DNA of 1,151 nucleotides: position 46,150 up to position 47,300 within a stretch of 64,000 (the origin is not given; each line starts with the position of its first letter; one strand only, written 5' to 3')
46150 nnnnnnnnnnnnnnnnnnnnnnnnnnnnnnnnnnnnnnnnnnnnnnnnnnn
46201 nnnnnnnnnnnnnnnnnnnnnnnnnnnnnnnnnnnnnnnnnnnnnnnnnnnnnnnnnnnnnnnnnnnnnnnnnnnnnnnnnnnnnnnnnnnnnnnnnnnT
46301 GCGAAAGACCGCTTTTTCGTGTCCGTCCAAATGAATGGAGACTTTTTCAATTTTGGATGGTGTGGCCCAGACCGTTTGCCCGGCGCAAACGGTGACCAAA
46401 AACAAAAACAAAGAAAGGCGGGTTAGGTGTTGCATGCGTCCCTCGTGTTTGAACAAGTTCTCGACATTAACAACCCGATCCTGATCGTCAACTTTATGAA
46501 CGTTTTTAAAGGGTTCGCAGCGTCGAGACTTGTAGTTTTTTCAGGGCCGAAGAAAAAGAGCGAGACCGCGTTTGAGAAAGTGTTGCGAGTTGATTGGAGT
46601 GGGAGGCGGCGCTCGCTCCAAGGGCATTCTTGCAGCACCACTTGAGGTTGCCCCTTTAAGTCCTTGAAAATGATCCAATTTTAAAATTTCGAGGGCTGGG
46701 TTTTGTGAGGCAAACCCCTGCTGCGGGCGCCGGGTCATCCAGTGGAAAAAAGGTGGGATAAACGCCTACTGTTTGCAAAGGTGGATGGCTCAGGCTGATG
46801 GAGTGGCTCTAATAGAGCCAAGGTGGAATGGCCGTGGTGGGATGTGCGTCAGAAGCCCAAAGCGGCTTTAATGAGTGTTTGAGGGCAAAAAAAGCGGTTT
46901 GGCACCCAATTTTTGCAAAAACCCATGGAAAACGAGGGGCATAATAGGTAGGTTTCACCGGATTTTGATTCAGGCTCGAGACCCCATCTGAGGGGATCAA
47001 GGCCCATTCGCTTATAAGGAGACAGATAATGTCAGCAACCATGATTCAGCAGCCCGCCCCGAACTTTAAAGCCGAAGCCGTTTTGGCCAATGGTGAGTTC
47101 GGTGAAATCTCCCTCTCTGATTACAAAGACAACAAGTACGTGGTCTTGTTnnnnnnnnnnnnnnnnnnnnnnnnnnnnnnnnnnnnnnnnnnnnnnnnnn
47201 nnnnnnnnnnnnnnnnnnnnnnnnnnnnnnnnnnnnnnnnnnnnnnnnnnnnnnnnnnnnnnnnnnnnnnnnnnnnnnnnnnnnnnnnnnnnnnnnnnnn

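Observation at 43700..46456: Signal-peptide protein with AMIN-like domains at both ends of a ~600-residue coiled coil: a possible periplasmic peptidoglycan-anchored ruler or tether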

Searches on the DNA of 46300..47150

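Call 65: search_rna_families(source=window, start=46300, end=47150, threshold=evalue, max_evalue=1)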
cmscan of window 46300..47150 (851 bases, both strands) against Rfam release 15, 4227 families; matches with E-value up to 1: 0.
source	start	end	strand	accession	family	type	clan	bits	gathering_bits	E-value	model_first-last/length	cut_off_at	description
